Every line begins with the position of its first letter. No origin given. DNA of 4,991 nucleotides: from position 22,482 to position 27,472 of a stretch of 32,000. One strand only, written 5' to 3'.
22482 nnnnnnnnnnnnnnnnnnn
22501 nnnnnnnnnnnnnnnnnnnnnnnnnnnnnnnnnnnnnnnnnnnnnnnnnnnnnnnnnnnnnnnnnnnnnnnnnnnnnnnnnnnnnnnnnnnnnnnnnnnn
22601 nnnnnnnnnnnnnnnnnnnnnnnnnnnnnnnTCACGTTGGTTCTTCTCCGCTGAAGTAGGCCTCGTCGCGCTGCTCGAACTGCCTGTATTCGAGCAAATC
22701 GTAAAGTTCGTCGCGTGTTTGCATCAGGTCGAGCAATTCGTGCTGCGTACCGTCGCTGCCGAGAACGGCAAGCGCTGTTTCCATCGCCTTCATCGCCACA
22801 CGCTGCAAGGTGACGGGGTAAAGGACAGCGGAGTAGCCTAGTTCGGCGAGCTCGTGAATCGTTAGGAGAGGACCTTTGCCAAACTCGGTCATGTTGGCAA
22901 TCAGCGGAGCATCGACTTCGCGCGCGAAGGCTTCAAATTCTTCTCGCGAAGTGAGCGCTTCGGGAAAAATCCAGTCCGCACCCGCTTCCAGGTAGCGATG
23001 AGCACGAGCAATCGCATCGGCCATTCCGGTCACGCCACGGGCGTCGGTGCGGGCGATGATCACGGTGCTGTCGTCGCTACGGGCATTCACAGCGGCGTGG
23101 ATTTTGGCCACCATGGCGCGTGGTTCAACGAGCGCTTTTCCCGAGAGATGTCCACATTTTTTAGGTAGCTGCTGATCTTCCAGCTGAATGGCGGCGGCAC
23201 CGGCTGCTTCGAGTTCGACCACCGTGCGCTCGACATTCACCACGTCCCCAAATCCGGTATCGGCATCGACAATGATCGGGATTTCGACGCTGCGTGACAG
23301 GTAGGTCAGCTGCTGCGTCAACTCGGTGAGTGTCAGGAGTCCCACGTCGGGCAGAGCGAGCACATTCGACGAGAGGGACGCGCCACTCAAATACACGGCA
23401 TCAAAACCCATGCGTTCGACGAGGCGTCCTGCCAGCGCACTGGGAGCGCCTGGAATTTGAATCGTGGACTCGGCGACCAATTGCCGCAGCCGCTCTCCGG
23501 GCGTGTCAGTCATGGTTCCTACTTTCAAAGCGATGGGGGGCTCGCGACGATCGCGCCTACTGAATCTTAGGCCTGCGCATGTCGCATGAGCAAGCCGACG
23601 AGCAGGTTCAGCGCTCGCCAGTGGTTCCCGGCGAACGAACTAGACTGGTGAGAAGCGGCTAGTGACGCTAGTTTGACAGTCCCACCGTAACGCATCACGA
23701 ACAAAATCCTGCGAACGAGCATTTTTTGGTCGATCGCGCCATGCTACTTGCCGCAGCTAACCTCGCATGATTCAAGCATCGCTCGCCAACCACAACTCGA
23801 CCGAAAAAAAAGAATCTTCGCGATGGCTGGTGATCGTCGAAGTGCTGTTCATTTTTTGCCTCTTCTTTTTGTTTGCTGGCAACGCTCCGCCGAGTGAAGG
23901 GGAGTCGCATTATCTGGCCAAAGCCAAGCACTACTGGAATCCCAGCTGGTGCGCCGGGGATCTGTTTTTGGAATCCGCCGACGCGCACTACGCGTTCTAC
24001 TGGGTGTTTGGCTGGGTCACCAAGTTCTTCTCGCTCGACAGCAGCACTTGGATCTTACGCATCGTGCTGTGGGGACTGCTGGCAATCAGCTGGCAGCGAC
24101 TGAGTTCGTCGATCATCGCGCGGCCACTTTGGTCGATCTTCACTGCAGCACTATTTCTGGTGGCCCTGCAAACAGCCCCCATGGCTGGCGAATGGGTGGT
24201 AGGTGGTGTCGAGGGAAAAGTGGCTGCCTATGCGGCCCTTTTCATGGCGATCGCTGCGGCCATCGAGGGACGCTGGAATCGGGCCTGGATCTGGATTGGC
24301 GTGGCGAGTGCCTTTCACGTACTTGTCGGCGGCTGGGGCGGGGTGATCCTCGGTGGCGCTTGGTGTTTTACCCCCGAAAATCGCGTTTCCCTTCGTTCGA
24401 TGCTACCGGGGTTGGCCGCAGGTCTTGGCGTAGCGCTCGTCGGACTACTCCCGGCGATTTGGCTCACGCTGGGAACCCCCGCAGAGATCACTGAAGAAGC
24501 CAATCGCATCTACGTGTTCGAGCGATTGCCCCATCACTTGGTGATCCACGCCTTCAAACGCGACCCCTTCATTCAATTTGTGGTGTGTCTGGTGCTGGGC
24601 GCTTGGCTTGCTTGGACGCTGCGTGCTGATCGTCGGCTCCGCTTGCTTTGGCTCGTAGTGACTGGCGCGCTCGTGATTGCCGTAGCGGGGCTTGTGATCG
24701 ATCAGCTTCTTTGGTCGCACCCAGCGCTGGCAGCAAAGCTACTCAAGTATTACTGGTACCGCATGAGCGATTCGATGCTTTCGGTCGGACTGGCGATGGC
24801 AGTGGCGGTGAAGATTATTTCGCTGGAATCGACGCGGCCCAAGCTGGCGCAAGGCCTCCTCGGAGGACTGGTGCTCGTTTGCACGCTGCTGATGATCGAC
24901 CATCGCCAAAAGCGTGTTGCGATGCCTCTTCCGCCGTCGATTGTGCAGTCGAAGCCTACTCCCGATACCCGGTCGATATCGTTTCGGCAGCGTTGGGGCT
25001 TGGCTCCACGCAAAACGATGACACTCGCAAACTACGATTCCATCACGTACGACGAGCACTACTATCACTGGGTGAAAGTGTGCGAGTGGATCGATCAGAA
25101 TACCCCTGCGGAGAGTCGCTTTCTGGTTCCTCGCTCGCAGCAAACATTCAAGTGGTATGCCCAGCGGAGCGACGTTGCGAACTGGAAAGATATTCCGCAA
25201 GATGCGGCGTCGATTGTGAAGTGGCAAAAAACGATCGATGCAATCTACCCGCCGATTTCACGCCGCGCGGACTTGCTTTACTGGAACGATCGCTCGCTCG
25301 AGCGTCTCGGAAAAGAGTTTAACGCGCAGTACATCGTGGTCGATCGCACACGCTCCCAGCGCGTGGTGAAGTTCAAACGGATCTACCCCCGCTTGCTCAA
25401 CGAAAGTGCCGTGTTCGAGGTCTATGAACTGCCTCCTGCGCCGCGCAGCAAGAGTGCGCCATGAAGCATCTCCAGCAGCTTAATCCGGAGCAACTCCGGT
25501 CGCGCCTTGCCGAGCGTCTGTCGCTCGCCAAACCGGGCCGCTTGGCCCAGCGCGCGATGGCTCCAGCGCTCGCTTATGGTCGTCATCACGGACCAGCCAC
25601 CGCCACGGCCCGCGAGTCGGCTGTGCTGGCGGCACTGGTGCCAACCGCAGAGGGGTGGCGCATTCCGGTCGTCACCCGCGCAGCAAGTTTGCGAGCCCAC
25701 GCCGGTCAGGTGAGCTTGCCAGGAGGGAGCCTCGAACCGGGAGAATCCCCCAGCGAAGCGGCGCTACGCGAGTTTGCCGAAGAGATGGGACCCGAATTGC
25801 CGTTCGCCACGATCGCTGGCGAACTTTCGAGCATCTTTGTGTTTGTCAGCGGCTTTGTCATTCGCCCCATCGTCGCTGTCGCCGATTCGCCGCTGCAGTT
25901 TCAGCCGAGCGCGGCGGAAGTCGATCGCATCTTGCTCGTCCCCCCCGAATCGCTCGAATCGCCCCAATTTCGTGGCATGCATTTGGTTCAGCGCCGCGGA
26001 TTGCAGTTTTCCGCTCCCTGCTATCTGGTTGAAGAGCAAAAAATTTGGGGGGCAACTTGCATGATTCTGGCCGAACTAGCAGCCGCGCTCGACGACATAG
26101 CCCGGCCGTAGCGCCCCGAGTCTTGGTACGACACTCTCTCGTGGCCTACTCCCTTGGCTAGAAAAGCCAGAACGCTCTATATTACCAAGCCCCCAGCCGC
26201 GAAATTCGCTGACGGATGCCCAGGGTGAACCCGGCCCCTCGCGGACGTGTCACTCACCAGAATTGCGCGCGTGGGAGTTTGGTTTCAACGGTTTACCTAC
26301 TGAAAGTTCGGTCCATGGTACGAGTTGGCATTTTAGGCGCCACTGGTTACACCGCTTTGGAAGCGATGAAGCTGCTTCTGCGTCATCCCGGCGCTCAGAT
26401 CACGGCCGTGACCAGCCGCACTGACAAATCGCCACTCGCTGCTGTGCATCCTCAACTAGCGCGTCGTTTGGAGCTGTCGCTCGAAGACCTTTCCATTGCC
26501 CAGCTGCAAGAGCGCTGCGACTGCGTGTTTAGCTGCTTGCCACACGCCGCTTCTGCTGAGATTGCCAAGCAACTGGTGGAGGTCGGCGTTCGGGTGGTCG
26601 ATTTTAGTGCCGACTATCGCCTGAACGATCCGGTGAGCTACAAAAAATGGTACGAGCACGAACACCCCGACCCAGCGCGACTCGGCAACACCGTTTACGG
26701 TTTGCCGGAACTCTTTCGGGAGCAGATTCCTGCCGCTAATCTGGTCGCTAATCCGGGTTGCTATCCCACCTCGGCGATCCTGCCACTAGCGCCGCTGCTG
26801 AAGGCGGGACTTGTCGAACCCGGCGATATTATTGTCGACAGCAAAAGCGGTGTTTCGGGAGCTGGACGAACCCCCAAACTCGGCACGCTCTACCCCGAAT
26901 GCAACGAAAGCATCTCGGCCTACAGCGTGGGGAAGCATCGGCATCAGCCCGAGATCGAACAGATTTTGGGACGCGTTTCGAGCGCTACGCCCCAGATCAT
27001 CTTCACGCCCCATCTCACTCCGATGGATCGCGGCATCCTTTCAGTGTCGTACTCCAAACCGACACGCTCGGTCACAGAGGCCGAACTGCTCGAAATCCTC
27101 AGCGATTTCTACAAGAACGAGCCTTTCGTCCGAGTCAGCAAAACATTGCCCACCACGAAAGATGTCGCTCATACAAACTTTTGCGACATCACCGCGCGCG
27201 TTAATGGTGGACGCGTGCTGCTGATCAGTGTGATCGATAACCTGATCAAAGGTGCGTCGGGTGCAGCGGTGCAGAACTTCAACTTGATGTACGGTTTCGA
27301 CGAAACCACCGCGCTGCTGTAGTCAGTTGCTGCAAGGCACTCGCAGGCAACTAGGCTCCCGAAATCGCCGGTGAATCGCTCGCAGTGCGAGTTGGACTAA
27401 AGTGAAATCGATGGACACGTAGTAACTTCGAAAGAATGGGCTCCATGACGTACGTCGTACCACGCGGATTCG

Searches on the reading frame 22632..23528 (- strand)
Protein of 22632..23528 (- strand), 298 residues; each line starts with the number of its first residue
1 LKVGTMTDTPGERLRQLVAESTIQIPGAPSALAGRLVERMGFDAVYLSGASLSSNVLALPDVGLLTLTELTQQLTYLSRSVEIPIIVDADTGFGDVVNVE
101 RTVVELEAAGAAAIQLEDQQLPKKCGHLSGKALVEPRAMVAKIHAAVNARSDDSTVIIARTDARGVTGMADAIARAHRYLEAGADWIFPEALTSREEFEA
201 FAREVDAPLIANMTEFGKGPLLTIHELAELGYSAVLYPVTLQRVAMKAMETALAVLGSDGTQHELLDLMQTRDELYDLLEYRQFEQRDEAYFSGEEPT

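Call 36: search_protein_families(library=pfam, proteins=[window:22632-23528:-], max_evalue=0.001)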
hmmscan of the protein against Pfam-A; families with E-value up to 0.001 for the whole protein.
window:22632-23528:- (298 aa): 2 families
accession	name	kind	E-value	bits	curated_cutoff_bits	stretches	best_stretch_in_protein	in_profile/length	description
PF13714.12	PEP_mutase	-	7.2e-45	153.9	31.5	1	14-253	1-236/240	Phosphoenolpyruvate phosphomutase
PF00463.27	ICL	-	2.2e-12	46.7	26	1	83-179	150-250/526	Isocitrate lyase family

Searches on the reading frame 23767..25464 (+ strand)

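Call 36: search_protein_families(library=pfam, proteins=[window:23767-25464:+], max_evalue=0.001)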
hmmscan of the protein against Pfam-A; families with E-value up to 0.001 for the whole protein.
window:23767-25464:+ (565 aa): 1 family
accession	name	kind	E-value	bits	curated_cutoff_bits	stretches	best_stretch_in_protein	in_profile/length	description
PF20604.3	DUF6798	-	2.7e-27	94.7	26.9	1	434-493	2-61/61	Domain of unknown function (DUF6798)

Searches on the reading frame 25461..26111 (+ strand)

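Call 36: search_protein_families(library=pfam, proteins=[window:25461-26111:+], max_evalue=0.001)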
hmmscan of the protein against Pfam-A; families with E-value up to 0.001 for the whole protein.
window:25461-26111:+ (216 aa): 1 family
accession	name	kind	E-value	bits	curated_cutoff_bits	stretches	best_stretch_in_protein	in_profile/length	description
PF00293.34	NUDIX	-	2e-10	41.2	21.1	1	67-129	16-76/134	NUDIX domain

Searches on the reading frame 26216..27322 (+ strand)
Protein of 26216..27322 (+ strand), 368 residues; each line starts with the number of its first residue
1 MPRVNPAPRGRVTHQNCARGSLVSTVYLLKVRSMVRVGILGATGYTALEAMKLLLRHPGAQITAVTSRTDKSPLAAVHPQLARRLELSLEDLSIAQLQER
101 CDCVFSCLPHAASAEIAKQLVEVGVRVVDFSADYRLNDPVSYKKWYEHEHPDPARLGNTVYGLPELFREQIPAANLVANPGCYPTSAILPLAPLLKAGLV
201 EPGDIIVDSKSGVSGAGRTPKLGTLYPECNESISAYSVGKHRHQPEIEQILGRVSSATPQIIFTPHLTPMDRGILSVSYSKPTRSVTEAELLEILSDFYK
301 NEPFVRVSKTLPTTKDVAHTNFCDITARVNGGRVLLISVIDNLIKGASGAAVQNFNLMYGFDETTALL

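Call 36: search_protein_families(library=pfam, proteins=[window:26216-27322:+], max_evalue=0.001)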
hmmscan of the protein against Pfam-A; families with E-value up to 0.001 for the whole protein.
window:26216-27322:+ (368 aa): 6 families
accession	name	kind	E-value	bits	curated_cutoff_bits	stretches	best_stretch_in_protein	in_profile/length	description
PF22698.1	Semialdhyde_dhC_1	-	4.1e-59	199.6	27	1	182-342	1-165/165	Semialdehyde dehydrogenase, dimerisation domain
PF01118.30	Semialdhyde_dh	-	4.6e-28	98.5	26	1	36-172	1-119/121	Semialdehyde dehydrogenase, NAD binding domain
PF02774.23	Semialdhyde_dhC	-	2.4e-22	80.4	26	1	191-345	1-184/184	Semialdehyde dehydrogenase, dimerisation domain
PF03435.24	Sacchrp_dh_NADP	-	1.4e-05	25.9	25.1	1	37-135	1-109/129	Saccharopine dehydrogenase NADP binding domain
PF13460.12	NAD_binding_10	-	0.00032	21.1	27.2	1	41-122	1-83/184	NAD(P)H-binding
PF01408.29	GFO_IDH_MocA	-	0.00083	20.5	24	0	35-128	1-90/120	Oxidoreductase family, NAD-binding Rossmann fold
